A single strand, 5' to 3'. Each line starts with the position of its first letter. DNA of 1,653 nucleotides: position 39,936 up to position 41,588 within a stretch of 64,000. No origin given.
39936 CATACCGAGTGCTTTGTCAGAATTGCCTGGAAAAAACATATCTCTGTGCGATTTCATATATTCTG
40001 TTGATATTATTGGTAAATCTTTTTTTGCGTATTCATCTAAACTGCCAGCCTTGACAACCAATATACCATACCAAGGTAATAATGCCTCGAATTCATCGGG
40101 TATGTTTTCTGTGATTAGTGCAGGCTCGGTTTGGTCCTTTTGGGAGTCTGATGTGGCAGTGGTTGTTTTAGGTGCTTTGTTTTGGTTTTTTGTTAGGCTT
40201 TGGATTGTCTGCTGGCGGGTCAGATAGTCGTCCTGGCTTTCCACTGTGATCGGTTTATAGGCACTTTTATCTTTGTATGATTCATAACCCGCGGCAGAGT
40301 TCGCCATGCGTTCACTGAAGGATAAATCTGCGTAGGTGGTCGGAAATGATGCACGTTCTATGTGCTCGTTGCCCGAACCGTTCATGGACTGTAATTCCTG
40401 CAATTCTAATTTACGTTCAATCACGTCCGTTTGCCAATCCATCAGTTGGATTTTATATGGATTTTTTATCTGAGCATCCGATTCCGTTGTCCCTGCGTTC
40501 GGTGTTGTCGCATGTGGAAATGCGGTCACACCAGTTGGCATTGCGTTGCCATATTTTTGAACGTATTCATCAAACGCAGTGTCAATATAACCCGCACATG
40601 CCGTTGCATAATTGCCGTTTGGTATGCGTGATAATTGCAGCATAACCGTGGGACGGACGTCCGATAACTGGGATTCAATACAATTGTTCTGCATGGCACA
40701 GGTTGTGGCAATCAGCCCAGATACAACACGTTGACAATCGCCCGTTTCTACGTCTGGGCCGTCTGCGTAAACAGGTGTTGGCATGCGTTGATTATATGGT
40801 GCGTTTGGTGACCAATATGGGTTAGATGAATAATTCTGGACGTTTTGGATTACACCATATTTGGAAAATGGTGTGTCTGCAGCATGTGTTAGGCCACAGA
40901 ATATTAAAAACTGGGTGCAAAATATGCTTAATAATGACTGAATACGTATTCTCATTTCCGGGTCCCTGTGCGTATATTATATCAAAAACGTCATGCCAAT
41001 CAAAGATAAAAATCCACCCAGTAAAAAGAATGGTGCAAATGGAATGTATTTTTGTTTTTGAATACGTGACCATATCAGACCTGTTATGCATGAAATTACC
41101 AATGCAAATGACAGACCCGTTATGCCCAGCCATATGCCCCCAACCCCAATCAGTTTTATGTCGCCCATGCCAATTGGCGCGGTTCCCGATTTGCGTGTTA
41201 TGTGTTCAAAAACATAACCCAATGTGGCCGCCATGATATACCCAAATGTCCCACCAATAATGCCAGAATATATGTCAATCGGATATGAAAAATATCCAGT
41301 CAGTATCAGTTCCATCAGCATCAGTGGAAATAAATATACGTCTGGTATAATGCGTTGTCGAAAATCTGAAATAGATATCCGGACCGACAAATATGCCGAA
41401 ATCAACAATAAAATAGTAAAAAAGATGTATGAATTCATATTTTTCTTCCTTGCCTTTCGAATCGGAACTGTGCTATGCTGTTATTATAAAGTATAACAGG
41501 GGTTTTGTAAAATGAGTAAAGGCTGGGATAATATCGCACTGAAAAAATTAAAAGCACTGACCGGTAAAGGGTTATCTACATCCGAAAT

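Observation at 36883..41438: Operon of an orphan TadV-like prepilin peptidase, two paralogous large secreted proteins and a small 6-Cys secreted protein, next to the tRNA cluster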

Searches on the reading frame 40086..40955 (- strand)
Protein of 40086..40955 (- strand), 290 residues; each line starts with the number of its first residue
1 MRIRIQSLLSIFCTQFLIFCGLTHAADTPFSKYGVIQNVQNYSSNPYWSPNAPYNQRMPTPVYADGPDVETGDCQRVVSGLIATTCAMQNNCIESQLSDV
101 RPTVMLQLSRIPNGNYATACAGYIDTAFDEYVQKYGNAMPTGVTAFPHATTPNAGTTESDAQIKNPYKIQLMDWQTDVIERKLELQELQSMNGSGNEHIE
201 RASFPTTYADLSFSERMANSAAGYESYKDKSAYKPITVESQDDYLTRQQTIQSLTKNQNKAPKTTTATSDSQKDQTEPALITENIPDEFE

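Call 59: predict_structure(alignment_id=A5)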
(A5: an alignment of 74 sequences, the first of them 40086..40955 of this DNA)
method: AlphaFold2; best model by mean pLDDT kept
length: 290 residues; sequences in the alignment: 74
mean_pLDDT: 70.7   pTM: 0.34
mean pLDDT of the five models: 70.7, 70.2, 69.9, 69.9, 67.9
residues with pLDDT >= 90: 72; 70-90: 71; 50-70: 92; < 50: 55
segments of 3 or more residues with pLDDT < 50: 22-24, 26-32, 37-45, 146-150, 152-154, 156-160, 267-269, 273-276, 279-284
pLDDT, mean of each block of 10 residues (from residue 1): 58 59 48 47 52 64 65 95 95 94 96 88 96 80 49 48 57 84 85 59 69 86 85 83 91 71 49 48 51
secondary structure, 60 per line:
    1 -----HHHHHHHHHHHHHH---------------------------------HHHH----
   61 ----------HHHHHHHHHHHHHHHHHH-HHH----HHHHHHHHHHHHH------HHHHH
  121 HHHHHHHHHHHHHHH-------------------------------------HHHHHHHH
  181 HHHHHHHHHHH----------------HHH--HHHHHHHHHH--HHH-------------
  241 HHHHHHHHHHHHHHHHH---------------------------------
elements in order: H6-19 H53-56 H71-88 H97-109 H116-135 H173-191 H213-222 H241-257

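Call 62: fold_search(model_id=the predicted structure, library=pdb)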
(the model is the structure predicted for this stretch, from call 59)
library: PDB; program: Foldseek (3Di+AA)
matches with E <= 10: 109; with E <= 0.001: 0
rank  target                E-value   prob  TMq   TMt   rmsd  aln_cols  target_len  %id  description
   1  3vw4_A                1.1e+00  0.28  0.18  0.37  16.3       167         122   10  Crystal structure of the DNA-binding domain of ColE2-P9 Rep in complex with the replication origin (released 2013-07-31)
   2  2qzg_C                1.5e+00  0.10  0.11  0.23   9.8        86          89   12  Crystal structure of unknown function protein MMP1188 (released 2007-09-04)
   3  2dob                  1.9e+00  0.51  0.19  0.55   3.2        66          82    9  Crystal Structure of Human Saposin A (released 2006-07-25)
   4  1x4o_MODEL_1_A        1.9e+00  0.08  0.11  0.28  14.2        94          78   13  Solution structure of SURP domain in splicing factor 4 (released 2005-11-14)
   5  6sh9_B                2.2e+00  0.12  0.12  0.04   8.9        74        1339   12  EngBF DARPin Fusion 4b D12 (released 2019-11-06)
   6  8i23_F                2.2e+00  0.09  0.13  0.16  22.1       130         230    9  Clostridium thermocellum RNA polymerase transcription open complex with SigI1 and its promoter (released 2023-10-11)
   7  4uex_A                2.6e+00  0.38  0.18  0.51   3.0        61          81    8  Structure of human Saposin A at lysosomal pH (released 2015-07-15)
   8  8y6v_E                2.9e+00  0.11  0.17  0.30  17.4       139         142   11  Near-atomic structure of icosahedrally averaged jumbo bacteriophage PhiKZ capsid (released 2024-08-14)
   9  9giw_A                2.9e+00  0.10  0.12  0.27   8.0        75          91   16  Structure of the human mitochondrial pyruvate carrier inhibited by zaprinast (released 2025-05-07)
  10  4u7y_A                3.1e+00  0.07  0.12  0.28   8.6        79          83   15  Structure of the complex of VPS4B MIT and IST1 MIM (released 2015-02-11)
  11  9giv_A                3.5e+00  0.08  0.11  0.28   7.7        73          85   12  Structure of the human mitochondrial pyruvate carrier inhibited by a UK5099-derivative (released 2025-05-07)
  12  9unw_A                3.7e+00  0.04  0.11  0.13   8.0        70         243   11  mouse PDCD5-TRiC complex (released 2026-03-25)
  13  9giy_A                3.9e+00  0.08  0.12  0.24   6.9        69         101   16  Structure of the human mitochondrial pyruvate carrier inhibited by mitoglitazone (released 2025-05-07)
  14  5e17_F                4.2e+00  0.05  0.13  0.12  19.7       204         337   12  T. thermophilus transcription initiation complex having a RRR discriminator sequence and a nontemplate-strand length c (released 2016-03-09)
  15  4hwd_A                4.2e+00  0.04  0.11  0.23   8.6        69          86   12  Crystal structure of ATBAG2 (released 2013-05-29)
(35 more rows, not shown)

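Call 73: search_solved_structures(query=A5, max_evalue=10)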
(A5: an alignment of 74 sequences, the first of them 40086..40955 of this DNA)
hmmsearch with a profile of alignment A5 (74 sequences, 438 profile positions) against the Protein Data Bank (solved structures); distinct sequences matched with E-value up to 10: 9.
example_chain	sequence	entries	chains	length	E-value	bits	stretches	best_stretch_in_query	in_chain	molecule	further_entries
8vlx_A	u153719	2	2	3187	0.0046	19.5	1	240-333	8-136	Huntingtin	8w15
7dxj_A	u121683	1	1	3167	0.0052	19.3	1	240-333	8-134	Huntingtin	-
6sj7_D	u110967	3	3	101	0.3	13.5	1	137-220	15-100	DET1- and DDB1-associated protein 1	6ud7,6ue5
6pai_E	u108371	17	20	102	0.31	13.4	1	137-220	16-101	DET1- and DDB1-associated protein 1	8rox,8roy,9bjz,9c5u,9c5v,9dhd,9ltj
9bz0_e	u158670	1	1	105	0.34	13.3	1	137-220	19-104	DET1- and DDB1-associated protein 1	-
8g46_E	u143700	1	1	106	0.35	13.3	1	137-220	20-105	DET1- and DDB1-associated protein 1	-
6q0r_E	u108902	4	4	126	0.58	12.5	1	137-220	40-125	DET1- and DDB1-associated protein 1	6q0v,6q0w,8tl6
8qh5_C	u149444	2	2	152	0.69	12.3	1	137-220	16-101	DET1- and DDB1-associated protein 1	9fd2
9ijj_A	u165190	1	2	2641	4.3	9.7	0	259-358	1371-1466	Cilia and flagella associated protein 46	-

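Call 90: find_related_loci(query=A5, collection=viral_contigs, flank=6000)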
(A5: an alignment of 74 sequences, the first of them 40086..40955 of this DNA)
Query A5 (290 aa) in viral_contigs; peptide patterns used: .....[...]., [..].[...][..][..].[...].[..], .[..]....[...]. (x = any residue, [..] = any of these).
201 stretches matched a pattern, but none encodes a relative of the query by tblastn (E <= 1e-3).

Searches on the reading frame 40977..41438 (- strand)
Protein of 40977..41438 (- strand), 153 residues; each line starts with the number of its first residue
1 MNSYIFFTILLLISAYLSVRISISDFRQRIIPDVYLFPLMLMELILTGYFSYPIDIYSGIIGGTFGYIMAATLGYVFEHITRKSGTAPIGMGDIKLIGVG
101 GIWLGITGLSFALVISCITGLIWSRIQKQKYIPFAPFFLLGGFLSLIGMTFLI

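Call 3: search_protein_families(library=pfam, proteins=[window:40977-41438:-], max_evalue=0.1)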
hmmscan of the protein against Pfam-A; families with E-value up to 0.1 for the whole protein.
window:40977-41438:- (153 aa): 1 family
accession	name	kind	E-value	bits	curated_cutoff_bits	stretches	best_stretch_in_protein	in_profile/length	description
PF01478.23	Peptidase_A24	-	5.8e-13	49.6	26.5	1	15-123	4-102/104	Type IV leader peptidase family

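Call 4: search_protein_families(library=ncbifam, proteins=[window:40977-41438:-], max_evalue=0.1)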
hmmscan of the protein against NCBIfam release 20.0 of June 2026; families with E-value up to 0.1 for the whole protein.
window:40977-41438:- (153 aa): 0 families

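Call 42: search_solved_structures(query=window:40977-41438:-, max_evalue=10, show_alignments=2)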
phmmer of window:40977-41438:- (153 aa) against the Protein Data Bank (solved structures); distinct sequences matched with E-value up to 10: 53.
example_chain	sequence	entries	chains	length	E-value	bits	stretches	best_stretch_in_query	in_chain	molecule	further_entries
4b1c_A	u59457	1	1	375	0.33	14.2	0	9-86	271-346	BETA-SECRETASE 1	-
4b0q_A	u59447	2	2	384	0.93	12.7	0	9-86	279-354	BETA-SECRETASE 1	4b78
4b70_A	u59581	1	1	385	0.93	12.7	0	9-86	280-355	BETA-SECRETASE 1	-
4ewo_A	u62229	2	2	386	0.94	12.7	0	9-86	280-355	Beta-secretase 1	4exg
1tqf_A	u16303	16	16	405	0.94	12.7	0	9-85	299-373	Beta-secretase 1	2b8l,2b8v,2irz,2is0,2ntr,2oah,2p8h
2zjj_A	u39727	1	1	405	0.95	12.7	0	9-85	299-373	Beta-secretase 1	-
4b1d_A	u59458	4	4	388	0.95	12.7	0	9-86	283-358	BETA-SECRETASE 1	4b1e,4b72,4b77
4try_A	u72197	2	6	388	0.95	12.7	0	9-86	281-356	Beta-secretase 1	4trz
2fdp_A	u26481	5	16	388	0.95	12.7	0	9-86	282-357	Beta-secretase 1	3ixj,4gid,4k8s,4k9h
1sgz_A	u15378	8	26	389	0.96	12.7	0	9-86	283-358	Beta-secretase | Beta-secretase 1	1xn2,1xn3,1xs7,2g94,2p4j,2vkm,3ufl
3qi1_A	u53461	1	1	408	0.96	12.7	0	9-85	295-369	Beta-secretase 1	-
5ezx_A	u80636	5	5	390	0.96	12.7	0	9-86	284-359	Beta-secretase 1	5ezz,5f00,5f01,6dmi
3u6a_A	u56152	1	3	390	0.96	12.7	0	9-86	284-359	Beta-secretase 1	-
3cib_A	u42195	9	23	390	0.97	12.7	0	9-86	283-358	Beta-secretase 1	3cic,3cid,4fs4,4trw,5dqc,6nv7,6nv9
4dpf_A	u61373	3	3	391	0.97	12.7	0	9-86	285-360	Beta-secretase 1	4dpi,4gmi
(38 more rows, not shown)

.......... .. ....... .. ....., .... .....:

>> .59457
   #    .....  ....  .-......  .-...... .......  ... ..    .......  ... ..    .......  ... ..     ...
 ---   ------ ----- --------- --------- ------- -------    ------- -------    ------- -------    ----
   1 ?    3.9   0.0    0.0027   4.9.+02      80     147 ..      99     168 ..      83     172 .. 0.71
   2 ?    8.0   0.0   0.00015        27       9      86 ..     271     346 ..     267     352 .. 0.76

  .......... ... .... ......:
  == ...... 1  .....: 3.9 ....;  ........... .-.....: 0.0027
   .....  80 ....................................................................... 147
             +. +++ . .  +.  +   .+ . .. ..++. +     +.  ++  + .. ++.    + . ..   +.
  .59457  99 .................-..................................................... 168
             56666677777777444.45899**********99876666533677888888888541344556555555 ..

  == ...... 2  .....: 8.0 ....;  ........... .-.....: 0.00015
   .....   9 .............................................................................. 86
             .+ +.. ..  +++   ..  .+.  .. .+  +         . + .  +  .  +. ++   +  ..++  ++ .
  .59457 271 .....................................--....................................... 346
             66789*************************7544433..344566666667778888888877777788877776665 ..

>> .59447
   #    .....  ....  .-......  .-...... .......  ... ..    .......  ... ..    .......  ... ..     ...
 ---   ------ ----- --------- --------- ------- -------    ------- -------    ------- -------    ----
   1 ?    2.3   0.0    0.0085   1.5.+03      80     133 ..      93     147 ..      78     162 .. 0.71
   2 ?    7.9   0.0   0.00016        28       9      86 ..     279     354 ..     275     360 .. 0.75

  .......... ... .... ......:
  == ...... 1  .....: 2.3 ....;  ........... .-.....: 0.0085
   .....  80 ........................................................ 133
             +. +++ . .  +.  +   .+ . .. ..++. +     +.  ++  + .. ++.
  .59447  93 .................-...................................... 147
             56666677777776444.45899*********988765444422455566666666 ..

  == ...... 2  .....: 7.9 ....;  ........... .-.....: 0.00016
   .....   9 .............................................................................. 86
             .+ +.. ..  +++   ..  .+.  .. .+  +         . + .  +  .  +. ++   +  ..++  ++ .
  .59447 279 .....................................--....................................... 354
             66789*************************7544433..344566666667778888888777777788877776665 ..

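Call 44: search_protein_families(library=phrogs, proteins=[window:40977-41438:-], max_evalue=0.01)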
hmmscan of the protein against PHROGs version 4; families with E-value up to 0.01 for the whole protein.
window:40977-41438:- (153 aa): 0 families

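Call 64: list_cluster_members(proteins=[window:40977-41438:-, window:38901-40955:-, window:37266-38897:-, window:36883-37200:-, window:42157-44286:+])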
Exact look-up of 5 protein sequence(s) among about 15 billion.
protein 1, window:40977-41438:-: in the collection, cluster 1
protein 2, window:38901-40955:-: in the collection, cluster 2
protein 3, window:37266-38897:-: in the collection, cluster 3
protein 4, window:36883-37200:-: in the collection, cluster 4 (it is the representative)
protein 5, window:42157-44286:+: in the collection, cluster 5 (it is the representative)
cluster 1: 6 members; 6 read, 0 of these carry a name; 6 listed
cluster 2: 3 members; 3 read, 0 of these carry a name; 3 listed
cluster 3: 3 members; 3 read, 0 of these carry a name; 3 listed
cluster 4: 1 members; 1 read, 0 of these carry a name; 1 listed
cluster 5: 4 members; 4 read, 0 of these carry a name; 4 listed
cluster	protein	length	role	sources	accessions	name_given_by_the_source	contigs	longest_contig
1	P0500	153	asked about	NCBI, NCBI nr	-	-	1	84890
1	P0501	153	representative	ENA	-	-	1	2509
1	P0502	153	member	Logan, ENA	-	-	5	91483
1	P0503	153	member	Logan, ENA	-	-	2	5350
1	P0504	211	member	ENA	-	-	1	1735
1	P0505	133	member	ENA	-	-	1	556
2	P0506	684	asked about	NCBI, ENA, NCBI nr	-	-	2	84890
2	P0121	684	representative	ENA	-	-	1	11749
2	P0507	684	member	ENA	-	-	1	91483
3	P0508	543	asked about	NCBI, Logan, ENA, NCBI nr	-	-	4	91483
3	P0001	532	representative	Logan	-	-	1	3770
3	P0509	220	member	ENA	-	-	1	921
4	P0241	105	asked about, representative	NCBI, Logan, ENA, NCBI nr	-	-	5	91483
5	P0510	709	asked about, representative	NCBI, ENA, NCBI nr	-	-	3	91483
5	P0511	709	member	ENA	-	-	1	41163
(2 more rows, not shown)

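Call 68: search_protein_families(library=padloc, proteins=[window:40977-41438:-], max_evalue=0.01)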
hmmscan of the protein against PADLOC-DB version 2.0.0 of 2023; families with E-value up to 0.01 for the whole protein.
window:40977-41438:- (153 aa): 0 families

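Call 89: search_dna_similar(query=window:40977-41438:-, collection=plasmids, mode=protein, max_evalue=0.001, max_rows=12)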
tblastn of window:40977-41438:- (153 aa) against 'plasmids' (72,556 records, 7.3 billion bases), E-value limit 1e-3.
Records with a match: 204; places in all: 206; records where one place covers at least 80% of the query: 67.
Best place of each record, by identity: <60% 204.
By first word of the organism name: Pseudomonas 118; Escherichia 59; Sulfitobacter 7; Vibrio 4; Klebsiella 3; Neisseria 2; Aeromonas 2; Pantoea 2; Pararhizobium 1; Salmonella 1; and 5 more.
By predicted mobility (MOB-suite, as given by PLSDB): non-mobilizable 138; conjugative 41; mobilizable 25.
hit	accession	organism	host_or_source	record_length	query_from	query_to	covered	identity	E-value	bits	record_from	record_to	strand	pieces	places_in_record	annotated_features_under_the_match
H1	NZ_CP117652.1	Escherichia albertii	Sturnus vulgaris,whole organism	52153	5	132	84%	31.3%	8e-4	45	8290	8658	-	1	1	A24 family peptidase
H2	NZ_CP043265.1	Escherichia albertii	Crow,genomic DNA,cloacal swab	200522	5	132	84%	31.3%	8e-4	45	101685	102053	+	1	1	A24 family peptidase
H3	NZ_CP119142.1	Neisseria gonorrhoeae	Homo sapiens,whole organism,synovial ...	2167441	11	136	82%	31.3%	1e-6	54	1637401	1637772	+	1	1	none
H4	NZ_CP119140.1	Neisseria gonorrhoeae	Homo sapiens,whole organism,blood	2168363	11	136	82%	31.3%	1e-6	54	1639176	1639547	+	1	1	none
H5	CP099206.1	Escherichia coli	culture,Pooled soil sample collected ...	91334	10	136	83%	30.0%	1e-4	48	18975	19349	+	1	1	pppA: prepilin peptidase PppA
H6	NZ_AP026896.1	Aeromonas caviae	Microbe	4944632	19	136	77%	32.3%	2e-5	50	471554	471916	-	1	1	none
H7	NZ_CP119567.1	Pararhizobium qamdonense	cell culture,soil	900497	8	136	84%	28.9%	4e-5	49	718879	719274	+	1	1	A24 family peptidase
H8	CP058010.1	Escherichia coli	culture,Pooled sheep faecal samples ...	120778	10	136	83%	29.2%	1e-4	48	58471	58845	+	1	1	pppA: prepilin peptidase PppA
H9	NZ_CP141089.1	Escherichia coli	Homo sapiens,Infected Human Urine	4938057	10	136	83%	28.5%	9e-4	45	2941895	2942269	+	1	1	none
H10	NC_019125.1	Salmonella enterica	-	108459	18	136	78%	30.0%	6e-4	46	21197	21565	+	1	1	A24 family peptidase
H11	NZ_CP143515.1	Aeromonas hydrophila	Homo sapiens,abdominal fluid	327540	15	136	80%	29.2%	6e-4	46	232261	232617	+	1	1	prepilin peptidase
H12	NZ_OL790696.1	Escherichia coli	-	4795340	10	136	83%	27.9%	1e-4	48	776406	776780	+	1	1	none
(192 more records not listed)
